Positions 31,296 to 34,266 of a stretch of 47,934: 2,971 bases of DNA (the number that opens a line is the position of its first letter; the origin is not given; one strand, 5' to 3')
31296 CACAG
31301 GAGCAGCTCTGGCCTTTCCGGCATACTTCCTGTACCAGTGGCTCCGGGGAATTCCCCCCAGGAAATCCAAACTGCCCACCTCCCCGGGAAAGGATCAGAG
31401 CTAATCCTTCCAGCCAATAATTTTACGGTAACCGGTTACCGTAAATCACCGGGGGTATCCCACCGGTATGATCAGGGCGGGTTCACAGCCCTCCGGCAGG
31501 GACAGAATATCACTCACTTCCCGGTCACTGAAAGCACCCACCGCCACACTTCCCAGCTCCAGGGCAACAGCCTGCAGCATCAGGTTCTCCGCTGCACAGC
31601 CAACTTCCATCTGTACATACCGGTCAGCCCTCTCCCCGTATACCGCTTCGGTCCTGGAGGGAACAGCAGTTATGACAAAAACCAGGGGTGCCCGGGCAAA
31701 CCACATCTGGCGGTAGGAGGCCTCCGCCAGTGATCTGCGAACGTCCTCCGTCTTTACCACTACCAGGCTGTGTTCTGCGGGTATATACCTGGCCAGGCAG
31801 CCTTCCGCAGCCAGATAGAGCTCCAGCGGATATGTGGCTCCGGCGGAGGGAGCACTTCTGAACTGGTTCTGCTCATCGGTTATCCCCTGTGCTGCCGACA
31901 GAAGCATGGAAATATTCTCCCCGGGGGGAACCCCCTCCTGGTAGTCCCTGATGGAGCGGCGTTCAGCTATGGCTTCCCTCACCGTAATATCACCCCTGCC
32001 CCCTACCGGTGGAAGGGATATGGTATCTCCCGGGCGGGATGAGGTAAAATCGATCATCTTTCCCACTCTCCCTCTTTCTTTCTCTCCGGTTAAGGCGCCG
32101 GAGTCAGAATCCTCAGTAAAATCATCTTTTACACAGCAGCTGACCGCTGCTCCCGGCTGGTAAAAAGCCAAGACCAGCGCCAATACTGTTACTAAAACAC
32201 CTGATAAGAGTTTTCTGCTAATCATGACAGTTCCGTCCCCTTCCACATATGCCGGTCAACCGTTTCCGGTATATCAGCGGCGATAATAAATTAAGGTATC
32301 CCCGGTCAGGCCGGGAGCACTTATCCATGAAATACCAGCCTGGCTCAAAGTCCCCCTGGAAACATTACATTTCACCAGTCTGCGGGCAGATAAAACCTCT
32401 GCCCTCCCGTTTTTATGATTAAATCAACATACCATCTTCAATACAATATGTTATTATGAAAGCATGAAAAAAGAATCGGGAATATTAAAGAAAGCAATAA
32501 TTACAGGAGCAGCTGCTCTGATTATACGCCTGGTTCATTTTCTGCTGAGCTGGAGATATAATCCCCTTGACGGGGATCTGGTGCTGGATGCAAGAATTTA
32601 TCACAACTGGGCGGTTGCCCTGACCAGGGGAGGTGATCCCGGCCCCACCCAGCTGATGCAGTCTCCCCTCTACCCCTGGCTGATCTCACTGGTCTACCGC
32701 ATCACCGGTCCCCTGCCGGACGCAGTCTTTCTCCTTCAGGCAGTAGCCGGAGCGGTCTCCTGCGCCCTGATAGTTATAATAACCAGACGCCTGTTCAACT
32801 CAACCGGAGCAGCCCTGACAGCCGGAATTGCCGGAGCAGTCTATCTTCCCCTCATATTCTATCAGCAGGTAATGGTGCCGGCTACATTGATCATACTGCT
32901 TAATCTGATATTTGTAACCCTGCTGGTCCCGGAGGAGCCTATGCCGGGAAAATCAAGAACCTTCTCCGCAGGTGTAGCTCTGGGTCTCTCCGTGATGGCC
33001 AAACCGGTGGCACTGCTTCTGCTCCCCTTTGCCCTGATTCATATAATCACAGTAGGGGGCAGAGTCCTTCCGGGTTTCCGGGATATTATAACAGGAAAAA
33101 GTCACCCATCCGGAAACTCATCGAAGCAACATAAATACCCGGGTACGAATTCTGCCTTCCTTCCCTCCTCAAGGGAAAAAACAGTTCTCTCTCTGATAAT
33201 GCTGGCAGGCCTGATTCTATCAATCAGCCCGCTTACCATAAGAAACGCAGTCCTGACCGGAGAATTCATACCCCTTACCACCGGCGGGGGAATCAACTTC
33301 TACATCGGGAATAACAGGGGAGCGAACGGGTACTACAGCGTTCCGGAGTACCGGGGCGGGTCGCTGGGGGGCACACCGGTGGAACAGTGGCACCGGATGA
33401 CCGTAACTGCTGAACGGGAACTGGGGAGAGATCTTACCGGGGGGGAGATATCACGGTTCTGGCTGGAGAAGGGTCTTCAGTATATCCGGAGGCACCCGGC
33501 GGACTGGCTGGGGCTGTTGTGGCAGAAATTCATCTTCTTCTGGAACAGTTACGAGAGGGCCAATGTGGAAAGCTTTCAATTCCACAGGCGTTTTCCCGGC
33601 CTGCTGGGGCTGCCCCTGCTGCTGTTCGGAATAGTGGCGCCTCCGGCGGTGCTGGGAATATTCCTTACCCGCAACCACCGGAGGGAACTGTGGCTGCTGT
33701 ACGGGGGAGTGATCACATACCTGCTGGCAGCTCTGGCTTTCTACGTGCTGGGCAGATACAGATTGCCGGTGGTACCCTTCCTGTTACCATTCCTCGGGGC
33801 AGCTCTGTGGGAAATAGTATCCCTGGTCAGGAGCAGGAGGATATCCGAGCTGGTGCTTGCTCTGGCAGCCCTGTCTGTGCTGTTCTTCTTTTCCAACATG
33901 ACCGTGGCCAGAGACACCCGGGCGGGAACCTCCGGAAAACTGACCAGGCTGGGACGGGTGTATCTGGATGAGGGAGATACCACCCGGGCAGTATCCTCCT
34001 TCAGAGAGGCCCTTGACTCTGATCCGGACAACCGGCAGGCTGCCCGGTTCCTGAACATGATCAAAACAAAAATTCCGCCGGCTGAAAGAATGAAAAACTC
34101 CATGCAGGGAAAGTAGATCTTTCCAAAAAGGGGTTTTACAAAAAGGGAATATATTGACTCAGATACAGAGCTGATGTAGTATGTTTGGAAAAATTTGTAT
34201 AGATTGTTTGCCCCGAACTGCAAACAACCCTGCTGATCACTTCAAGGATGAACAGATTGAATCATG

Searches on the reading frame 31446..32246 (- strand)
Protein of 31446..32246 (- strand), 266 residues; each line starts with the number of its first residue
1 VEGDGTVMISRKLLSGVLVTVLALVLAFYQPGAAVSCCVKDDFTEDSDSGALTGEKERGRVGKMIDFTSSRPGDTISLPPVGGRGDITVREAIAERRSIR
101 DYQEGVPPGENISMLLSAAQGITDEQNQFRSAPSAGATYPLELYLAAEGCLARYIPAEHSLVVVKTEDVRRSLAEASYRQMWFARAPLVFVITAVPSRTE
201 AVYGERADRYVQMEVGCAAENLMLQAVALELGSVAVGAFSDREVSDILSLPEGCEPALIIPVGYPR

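Call 4: search_protein_families(library=pfam, proteins=[window:31446-32246:-], max_evalue=0.01)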
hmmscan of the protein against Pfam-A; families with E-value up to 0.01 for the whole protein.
window:31446-32246:- (266 aa): 2 families
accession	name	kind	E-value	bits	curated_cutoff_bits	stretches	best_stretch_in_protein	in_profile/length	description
PF00881.29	Nitroreductase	-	7.2e-29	101.5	23.5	1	93-264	1-167/167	Nitroreductase family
PF14512.11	TM1586_NiRdase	-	6.9e-05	23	27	0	202-265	72-133/215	Putative TM nitroreductase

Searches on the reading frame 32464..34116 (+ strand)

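Call 5: search_protein_families(library=pfam, proteins=[window:32464-34116:+], max_evalue=0.01)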
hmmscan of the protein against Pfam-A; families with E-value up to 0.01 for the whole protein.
window:32464-34116:+ (550 aa): 7 families
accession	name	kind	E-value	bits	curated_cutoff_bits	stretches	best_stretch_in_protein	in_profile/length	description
PF13231.12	PMT_2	-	3.2e-11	44.1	26.1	1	67-197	3-132/160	Dolichyl-phosphate-mannose-protein mannosyltransferase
PF13181.12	TPR_8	-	0.00015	22.1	25.7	1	494-523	5-34/34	Tetratricopeptide repeat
PF13432.12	TPR_16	-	0.00023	22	32.7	1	495-530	2-37/65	Tetratricopeptide repeat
PF07719.23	TPR_2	-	0.00023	21.5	27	1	494-523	5-34/34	Tetratricopeptide repeat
PF13176.12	TPR_7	-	0.0005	20.4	27.9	1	493-524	2-35/36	Tetratricopeptide repeat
PF13428.12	TPR_14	-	0.0029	18.6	23.5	0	495-530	6-41/44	Tetratricopeptide repeat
PF00515.34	TPR_1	-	0.0047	17.1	27.8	0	493-523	4-34/34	Tetratricopeptide repeat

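Call 6: search_protein_families(library=ncbifam, proteins=[window:32464-34116:+], max_evalue=0.01)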
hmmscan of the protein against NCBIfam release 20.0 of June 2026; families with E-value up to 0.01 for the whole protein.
window:32464-34116:+ (550 aa): 2 families
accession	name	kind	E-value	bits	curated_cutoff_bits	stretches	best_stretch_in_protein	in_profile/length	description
NF047507.1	TPR_BatC_Lepto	exception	0.002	17.6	175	1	496-545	102-151/214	TPR repeat-containing protein BatC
TIGR02917.1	PEP_TPR_lipo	equivalog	0.0034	15.3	312.2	1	495-535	470-510/899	XrtA/PEP-CTERM system TPR-repeat protein PrsT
